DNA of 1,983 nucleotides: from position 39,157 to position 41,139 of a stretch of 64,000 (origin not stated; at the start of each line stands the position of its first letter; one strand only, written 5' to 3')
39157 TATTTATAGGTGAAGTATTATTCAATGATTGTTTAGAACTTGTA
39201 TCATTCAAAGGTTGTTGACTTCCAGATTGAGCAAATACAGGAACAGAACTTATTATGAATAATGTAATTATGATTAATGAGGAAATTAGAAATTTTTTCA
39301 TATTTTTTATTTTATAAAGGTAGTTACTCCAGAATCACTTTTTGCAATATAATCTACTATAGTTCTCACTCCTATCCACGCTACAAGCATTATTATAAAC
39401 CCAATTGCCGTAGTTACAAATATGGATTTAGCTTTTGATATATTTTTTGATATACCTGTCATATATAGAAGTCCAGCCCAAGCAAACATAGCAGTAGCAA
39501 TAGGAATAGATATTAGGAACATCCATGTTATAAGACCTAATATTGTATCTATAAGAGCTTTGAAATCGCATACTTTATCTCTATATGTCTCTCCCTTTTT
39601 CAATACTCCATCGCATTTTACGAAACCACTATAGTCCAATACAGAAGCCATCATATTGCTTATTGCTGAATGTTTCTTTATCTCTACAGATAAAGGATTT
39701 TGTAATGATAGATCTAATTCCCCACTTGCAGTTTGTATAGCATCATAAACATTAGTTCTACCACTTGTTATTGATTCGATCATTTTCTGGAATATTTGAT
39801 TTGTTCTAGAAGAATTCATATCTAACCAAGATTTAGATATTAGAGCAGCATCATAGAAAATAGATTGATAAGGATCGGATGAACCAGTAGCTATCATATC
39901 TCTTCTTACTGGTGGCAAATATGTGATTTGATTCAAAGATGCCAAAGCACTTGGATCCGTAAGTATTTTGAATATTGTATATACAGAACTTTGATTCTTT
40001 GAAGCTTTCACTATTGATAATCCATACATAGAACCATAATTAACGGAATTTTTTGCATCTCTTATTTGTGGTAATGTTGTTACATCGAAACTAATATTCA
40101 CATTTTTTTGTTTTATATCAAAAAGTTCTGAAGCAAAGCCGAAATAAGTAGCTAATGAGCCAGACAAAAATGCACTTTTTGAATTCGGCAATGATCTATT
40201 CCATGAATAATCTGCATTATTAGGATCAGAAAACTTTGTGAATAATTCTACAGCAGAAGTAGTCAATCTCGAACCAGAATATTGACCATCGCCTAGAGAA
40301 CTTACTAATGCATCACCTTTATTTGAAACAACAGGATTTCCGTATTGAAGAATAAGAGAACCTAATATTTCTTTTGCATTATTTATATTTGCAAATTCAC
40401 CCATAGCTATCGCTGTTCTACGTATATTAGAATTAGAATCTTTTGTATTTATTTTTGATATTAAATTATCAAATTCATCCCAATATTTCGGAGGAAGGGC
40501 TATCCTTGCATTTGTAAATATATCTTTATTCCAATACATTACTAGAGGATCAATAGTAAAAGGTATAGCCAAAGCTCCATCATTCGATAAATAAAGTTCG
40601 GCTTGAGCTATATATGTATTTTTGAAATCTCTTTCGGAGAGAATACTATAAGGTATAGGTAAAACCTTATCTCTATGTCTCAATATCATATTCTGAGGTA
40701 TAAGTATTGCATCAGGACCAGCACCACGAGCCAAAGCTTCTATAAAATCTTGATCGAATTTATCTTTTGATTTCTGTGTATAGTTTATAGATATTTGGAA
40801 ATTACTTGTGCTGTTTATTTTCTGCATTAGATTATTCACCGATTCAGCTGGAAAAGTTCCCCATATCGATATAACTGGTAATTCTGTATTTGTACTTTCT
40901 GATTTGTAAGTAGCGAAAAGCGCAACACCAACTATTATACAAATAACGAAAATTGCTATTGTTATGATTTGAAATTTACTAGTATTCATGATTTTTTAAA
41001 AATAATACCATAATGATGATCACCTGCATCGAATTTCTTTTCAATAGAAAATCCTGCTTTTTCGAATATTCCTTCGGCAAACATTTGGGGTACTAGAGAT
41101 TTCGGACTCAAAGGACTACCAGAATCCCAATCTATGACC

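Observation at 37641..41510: Operon of a SAM methyltransferase, an SBP-like ectodomain fused to a two-helix module, and four small secreted paralogs of that module with VirB2/TrbC pilin-like architecture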

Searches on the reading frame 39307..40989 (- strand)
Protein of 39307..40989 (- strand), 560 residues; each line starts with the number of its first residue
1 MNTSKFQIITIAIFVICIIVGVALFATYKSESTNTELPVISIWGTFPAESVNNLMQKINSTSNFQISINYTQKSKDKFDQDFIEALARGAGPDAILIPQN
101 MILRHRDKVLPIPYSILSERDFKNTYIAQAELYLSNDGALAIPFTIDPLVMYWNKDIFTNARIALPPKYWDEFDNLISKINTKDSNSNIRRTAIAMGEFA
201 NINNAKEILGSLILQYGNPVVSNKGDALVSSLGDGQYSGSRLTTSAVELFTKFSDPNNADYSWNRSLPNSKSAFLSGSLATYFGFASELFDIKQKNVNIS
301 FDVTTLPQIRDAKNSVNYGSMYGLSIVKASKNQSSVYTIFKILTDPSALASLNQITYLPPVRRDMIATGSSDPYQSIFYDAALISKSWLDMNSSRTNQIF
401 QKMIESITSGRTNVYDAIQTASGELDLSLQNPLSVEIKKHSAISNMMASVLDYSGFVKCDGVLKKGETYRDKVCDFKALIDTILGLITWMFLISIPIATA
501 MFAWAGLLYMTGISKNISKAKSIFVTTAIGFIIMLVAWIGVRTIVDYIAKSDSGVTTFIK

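Call 3: search_protein_families(library=pfam, proteins=[window:39307-40989:-], max_evalue=1)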
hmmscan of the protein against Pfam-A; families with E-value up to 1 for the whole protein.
window:39307-40989:- (560 aa): 5 families
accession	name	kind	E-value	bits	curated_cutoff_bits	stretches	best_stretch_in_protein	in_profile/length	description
PF13416.11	SBP_bac_8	-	4.3e-16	60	27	1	63-368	10-268/279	Bacterial extracellular solute-binding protein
PF01547.30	SBP_bac_1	-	4.8e-16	60.1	26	1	66-346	24-303/307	Bacterial extracellular solute-binding protein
PF18895.5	T4SS_pilin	-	0.00013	22.4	26.6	1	481-539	6-66/71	Type IV secretion system pilin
PF09372.15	PRANC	-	0.26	12.1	25.8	0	290-346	7-65/97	PRANC domain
PF11297.13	DUF3098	-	0.7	9.9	25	0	5-34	4-33/67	Protein of unknown function (DUF3098)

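Call 4: search_protein_families(library=ncbifam, proteins=[window:39307-40989:-], max_evalue=1)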
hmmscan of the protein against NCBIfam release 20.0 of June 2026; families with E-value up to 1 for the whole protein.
window:39307-40989:- (560 aa): 2 families
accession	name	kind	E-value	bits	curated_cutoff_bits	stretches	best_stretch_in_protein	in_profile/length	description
NF007011.0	PRK09474.1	equivalog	2e-06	26.9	291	1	17-185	13-170/396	maltose/maltodextrin ABC transporter substrate-binding protein MalE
NF008211.0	PRK10974.1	equivalog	0.0011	17.6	411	1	114-182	107-183/439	sn-glycerol-3-phosphate ABC transporter substrate-binding protein UgpB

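Call 9: find_homologous_proteins(query=window:39307-40989:-)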
Query window:39307-40989:- (560 aa): 1356 proteins with E <= 0.001 among 8000 candidates; the best 120 are listed.
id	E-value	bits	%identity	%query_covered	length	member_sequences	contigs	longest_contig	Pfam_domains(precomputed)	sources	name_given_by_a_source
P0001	0.0e+0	1229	100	100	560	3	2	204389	PF13416.12,PF01547.31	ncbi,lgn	-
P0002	3.7e-241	819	65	99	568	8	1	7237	PF13416.12,PF01547.31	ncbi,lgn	-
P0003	5.6e-183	628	64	76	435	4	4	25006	PF13416.12,PF01547.31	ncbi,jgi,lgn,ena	ncbi:MAG TPA: extracellular solute-binding protein [Candidatus Paceibacterota bacterium]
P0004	1.7e-182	626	67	73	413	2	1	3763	PF13416.12,PF18895.6,PF01547.31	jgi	-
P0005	3.9e-181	621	62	77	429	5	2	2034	PF13416.12,PF01547.31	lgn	-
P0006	8.6e-179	614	62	77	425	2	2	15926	PF13416.12,PF01547.31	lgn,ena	-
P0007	1.9e-178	613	62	76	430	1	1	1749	PF13416.12,PF01547.31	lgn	-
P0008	9.9e-178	610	61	76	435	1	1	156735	PF13416.12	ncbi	-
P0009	6.5e-177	608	63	77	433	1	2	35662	PF13416.12,PF01547.31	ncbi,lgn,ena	-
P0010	1.8e-176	606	63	77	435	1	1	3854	PF13416.12,PF01547.31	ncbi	-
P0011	5.0e-176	605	62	77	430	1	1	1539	PF13416.12,PF01547.31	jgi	jgi:ABC-type glycerol-3-phosphate transport system substrate-binding protein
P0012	1.8e-175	603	61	77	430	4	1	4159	PF13416.12,PF01547.31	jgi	-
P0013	8.7e-175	601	61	76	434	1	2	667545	PF13416.12,PF01547.31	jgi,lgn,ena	-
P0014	2.4e-174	599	62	77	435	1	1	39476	PF13416.12,PF01547.31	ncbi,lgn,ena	-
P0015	5.6e-174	598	62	77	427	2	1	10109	PF13416.12,PF01547.31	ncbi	-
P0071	2.4e-155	536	46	100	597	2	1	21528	PF13416.12,PF01547.31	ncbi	-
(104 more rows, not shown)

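Call 12: find_encoding_contigs(protein=P0013, flank=8000, max_places=2)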
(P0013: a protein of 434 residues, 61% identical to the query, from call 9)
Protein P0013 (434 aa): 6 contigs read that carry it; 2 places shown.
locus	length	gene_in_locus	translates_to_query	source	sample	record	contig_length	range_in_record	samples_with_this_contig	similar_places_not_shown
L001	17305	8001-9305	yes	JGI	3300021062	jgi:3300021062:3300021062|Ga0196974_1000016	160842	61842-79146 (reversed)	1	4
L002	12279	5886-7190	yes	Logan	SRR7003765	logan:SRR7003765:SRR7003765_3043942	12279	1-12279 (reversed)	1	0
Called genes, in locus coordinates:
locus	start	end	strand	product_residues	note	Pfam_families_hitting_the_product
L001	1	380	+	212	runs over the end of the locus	PF13483:Lactamase_B_3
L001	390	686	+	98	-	-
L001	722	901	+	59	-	-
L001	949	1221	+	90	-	-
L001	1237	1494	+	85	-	PF15738:YafQ_toxin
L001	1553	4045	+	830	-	PF00521:DNA_topoisoIV, PF03989:DNA_gyraseA_C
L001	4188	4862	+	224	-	PF17780:OCRE (faint)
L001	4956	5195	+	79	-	-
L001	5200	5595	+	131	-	-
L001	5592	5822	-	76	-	PF02201:SWIB, PF26291:SWIB_eIF2D (weak)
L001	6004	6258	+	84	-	PF04226:Transgly_assoc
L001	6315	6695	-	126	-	-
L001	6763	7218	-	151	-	PF00856:SET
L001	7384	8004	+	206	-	PF01135:PCMT (weak), PF05175:MTS (weak), PF02475:TRM5-TYW2_MTfase (weak), PF13489:Methyltransf_23 (weak), PF01209:Ubie_methyltran, PF13847:Methyltransf_31, PF13649:Methyltransf_25, PF08241:Methyltransf_11, +2 more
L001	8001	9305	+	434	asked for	PF01547:SBP_bac_1, PF13416:SBP_bac_8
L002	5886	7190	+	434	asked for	PF01547:SBP_bac_1, PF13416:SBP_bac_8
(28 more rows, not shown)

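Call 13: find_encoding_contigs(protein=P0071, flank=8000, max_places=2)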
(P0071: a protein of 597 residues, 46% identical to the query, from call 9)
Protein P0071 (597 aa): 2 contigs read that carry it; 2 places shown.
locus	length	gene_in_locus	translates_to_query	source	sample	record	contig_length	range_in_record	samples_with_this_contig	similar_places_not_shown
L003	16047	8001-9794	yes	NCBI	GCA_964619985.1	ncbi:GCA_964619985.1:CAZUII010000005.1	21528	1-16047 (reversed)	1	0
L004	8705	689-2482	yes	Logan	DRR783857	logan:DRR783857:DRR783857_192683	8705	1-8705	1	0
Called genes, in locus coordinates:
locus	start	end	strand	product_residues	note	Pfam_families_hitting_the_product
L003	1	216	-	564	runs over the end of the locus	PF00496:SBP_bac_5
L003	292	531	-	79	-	PF03840:SecG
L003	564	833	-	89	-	PF15738:YafQ_toxin (weak)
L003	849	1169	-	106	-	-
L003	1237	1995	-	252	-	-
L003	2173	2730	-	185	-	-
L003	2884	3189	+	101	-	PF00166:Cpn10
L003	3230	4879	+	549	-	PF00118:Cpn60_TCP1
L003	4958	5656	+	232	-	-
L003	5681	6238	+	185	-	PF04011:LemA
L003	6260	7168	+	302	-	PF04536:TPM_phosphatase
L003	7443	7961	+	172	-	PF01135:PCMT (weak), PF01728:FtsJ (weak), PF13489:Methyltransf_23, PF01209:Ubie_methyltran, PF13847:Methyltransf_31, PF08241:Methyltransf_11, PF08242:Methyltransf_12, PF13649:Methyltransf_25, +3 more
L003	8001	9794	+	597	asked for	PF01547:SBP_bac_1, PF13416:SBP_bac_8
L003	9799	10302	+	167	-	PF04956:TrbC, PF26635:DUF8208 (weak), PF18895:T4SS_pilin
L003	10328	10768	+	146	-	PF18895:T4SS_pilin (weak)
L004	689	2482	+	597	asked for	PF01547:SBP_bac_1, PF13416:SBP_bac_8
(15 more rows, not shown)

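Call 15: find_related_loci(query=window:39307-40989:-, collection=genome_contigs, flank=8000)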
Query window:39307-40989:- (560 aa) in genome_contigs; peptide patterns used: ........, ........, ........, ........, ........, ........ (x = any residue, [..] = any of these).
105 stretches matched a pattern; 27 encode a relative of the query (tblastn E <= 1e-3); 27 distinct loci.
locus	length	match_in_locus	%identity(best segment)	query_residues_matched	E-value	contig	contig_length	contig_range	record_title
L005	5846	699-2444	39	4-553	1e-130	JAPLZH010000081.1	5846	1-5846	MAG: Candidatus Taylorbacteria bacterium isolate LacPavin_0920_WC57_MAG_39_17 LacPavin_0920_WC57_scaffold_1074561, whole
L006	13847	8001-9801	48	4-552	2e-127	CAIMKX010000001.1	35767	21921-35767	uncultured bacterium isolate AM-2014-D8_bin-0381 genome assembly, contig: bin-0381:01/56, whole genome shotgun sequence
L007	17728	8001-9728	37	3-559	2e-122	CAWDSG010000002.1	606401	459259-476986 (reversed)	MAG: uncultured bacterium isolate MFD03726.bin.1.60 genome assembly, contig: contig_80216, whole genome shotgun sequence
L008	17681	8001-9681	44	3-553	1e-121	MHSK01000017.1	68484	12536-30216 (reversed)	MAG: Candidatus Taylorbacteria bacterium RIFCSPLOWO2_12_FULL_43_20 rifcsplowo2_12_scaffold_3084, whole genome shotgun se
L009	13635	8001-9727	43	2-559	4e-119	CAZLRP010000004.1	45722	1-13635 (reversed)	MAG TPA_asm: uncultured Candidatus Saccharibacteria bacterium isolate binchicken_co220_141 genome assembly, contig: NODE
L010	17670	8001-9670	44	5-559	5e-114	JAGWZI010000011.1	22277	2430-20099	MAG: Patescibacteria group bacterium isolate REEB51 contig-150_2867, whole genome shotgun sequence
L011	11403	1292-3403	44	1-560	2e-107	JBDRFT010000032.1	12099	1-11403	MAG: bacterium isolate MEGAHIT-group-1.386 k141_162048, whole genome shotgun sequence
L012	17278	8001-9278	42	2-426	5e-107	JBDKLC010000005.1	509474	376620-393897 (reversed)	MAG: Candidatus Parcubacteria bacterium isolate hopbrook_2019_sw_WHONDRS-S19S_0012_B_bin.20 scaffold_424427, whole genom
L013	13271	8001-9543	40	1-545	2e-106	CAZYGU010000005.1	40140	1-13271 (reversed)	MAG TPA_asm: uncultured Candidatus Saccharibacteria bacterium isolate SRP278252_co2_822 genome assembly, contig: NODE_18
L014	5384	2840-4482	39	4-560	4e-103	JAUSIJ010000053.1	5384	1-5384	MAG: bacterium isolate E14_metabat.bin.237 E14_k141_1581173, whole genome shotgun sequence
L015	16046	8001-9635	33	2-556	3e-93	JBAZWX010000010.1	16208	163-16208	MAG: Candidatus Paceibacterota bacterium isolate SO_2017_GW1_42 NODE_13440_length_16208_cov_0.913936_OW334_2017, whole g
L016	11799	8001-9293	37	6-425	8e-93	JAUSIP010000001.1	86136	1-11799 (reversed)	MAG: bacterium isolate E14_metabat.bin.256 E14_k141_251859, whole genome shotgun sequence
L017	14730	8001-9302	36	2-429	5e-91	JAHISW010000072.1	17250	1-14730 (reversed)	MAG: Patescibacteria group bacterium isolate MM_PC_MetaG.mb.190 MM_PC_MetaG.mb.190_k141_1407415, whole genome shotgun se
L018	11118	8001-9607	38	40-553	3e-90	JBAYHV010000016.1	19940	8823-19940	MAG: Candidatus Paceibacterota bacterium isolate SO_2016_GW1_158 scaffold04654_OW334_2016, whole genome shotgun sequence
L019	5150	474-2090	31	6-537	3e-85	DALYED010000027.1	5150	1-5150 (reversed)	MAG TPA_asm: Candidatus Paceibacterota bacterium isolate CTOTU14244 NODE_4484_length_5150_cov_3.495388, whole genome sho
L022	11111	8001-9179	36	42-425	5e-84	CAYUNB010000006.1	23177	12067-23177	MAG TPA_asm: uncultured Candidatus Saccharibacteria bacterium isolate binchicken_co185_274 genome assembly, contig: NODE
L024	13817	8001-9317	34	2-421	6e-81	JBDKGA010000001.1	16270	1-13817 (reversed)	MAG: Candidatus Parcubacteria bacterium isolate farmington_2019_sw_WHONDRS-S19S_0053_B_bin.33 scaffold_1840611, whole ge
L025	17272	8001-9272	33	6-425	4e-80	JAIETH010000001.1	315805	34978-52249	MAG: Patescibacteria group bacterium isolate time.spades.CONCOCT.1kb_028 c_000000000002, whole genome shotgun sequence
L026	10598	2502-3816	43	2-425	2e-87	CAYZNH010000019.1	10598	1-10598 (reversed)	MAG TPA_asm: uncultured Candidatus Saccharibacteria bacterium isolate binchicken_co245_75 genome assembly, contig: NODE_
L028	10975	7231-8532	37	6-431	9e-93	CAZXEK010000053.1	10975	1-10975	MAG TPA_asm: uncultured Candidatus Saccharibacteria bacterium isolate binchicken_co203_161 genome assembly, contig: k141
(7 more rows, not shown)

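Call 26: search_solved_structures(query=window:39307-40989:-, max_evalue=0.01, show_alignments=1)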
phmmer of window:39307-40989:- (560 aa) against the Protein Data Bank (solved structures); distinct sequences matched with E-value up to 0.01: 114 (the best 60 are shown).
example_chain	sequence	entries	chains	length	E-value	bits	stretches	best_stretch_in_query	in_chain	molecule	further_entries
4r9f_A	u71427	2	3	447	8.9e-09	37.8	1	16-376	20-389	MBP1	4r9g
9vus_A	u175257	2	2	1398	7.4e-07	31.5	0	65-184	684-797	Soluble cytochrome b562,2-oxoglutarate receptor 1,Soluble cytochrome b562,2-oxoglutarate r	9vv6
2hq0_A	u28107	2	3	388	1.5e-05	27.2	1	89-183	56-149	Sugar ABC transporter, sugar-binding protein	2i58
2heu_A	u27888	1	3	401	1.6e-05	27.1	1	89-183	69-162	Sugar ABC transporter, sugar-binding protein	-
2hfb_A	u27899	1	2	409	1.6e-05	27.1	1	89-183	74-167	Sugar ABC transporter, sugar-binding protein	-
6pql_A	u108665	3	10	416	1.7e-05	27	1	89-183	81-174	ABC transporter sugar-binding protein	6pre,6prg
1urd_A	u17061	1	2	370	3.9e-05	25.8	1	70-350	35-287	MALTOSE-BINDING PROTEIN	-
1urg_A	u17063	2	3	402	4.4e-05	25.7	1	70-350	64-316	MALTOSE-BINDING PROTEIN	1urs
9p0x_T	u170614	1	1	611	5.2e-05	25.4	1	6-184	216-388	Tissue factor,Maltose/maltodextrin-binding periplasmic protein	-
7omm_D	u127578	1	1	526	0.00018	23.7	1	23-185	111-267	ProMacrobody 51,Maltodextrin-binding protein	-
7omm_C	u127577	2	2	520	0.00039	22.5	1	17-185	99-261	ProMacrobody 21,Maltodextrin-binding protein | ProMacrobody 21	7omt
8g8w_B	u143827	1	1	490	0.00059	21.9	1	27-185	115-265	Pro-macrobody 71, Maltose/maltodextrin-binding periplasmic protein chimera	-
9i3p_C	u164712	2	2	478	0.00074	21.6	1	27-185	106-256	ProMacrobody 256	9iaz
8g8w_C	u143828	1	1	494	0.00088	21.3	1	28-185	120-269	Pro-Macrobody 65, Maltose/maltodextrin-binding periplasmic protein chimera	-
9giv_C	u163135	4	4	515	0.0011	21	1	28-185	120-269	Nanobody,Maltose/maltodextrin-binding periplasmic protein | MBP-nanobody,Maltose/maltodextrin-binding periplasmic protein | Macrobody,Maltose/maltodextrin-bindi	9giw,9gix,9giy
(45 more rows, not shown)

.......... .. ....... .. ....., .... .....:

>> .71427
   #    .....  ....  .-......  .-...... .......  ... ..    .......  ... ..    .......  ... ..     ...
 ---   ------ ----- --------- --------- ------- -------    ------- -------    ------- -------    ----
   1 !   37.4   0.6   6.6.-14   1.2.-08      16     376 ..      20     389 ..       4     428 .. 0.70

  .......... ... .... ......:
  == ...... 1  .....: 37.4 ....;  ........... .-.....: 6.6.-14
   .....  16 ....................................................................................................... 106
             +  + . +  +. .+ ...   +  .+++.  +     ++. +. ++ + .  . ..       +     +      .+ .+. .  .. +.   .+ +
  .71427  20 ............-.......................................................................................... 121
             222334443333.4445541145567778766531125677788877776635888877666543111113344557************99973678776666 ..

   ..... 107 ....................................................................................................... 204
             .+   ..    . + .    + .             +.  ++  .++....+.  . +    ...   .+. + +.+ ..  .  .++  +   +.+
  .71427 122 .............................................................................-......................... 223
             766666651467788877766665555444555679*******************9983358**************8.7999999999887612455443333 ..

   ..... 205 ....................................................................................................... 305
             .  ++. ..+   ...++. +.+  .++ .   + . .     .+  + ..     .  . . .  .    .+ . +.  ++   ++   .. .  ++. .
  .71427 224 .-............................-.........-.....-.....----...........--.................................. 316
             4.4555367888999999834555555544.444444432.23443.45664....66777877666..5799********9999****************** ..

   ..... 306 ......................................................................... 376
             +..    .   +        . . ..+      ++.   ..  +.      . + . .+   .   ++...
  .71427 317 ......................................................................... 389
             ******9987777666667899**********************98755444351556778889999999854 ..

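Call 42: predict_structure(alignment_id=A1)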
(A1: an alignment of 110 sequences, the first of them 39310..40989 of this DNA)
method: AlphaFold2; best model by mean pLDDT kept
length: 560 residues; sequences in the alignment: 110
mean_pLDDT: 89.5   pTM: 0.73
mean pLDDT of the five models: 89.5, 89.1, 88.8, 88.0, 85.1
residues with pLDDT >= 90: 412; 70-90: 94; 50-70: 38; < 50: 16
segments of 3 or more residues with pLDDT < 50: 438-440, 451-453, 455-457, 460-463
pLDDT, mean of each block of 10 residues (from residue 1): 77 92 75 77 98 98 95 96 96 97 95 98 96 96 98 97 97 96 90 92 96 96 91 94 97 93 85 95 97 94 97 92 98 97 97 96 95 95 90 94 96 98 95 60 51 49 56 67 80 89 97 96 95 88 81 72
secondary structure, 60 per line:
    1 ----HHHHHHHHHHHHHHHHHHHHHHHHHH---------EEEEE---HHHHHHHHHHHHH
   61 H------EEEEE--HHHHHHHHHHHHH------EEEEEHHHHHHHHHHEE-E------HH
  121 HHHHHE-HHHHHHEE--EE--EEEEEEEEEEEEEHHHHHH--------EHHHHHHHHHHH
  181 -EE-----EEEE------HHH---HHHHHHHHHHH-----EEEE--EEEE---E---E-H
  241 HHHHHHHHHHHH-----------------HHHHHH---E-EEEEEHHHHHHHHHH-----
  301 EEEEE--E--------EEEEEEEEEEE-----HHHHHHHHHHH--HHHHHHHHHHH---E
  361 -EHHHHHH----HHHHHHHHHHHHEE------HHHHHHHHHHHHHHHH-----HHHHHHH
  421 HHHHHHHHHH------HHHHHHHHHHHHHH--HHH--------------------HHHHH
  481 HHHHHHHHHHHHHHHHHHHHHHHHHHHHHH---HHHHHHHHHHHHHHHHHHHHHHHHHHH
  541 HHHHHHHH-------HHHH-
elements in order: H5-30 E40-44 H48-61 E68-72 H75-87 E94-98 H99-108 H119-125 H128-133 E142-154 H155-160 H170-180 E189-192 H205-215 E221-224 E227-230 H240-252 H270-275 E281-285 H286-295 E301-305 E317-327 H333-343 H346-356 H363-368 H373-384 H393-408 H414-430 H437-450 H476-510 H514-548 H556-559
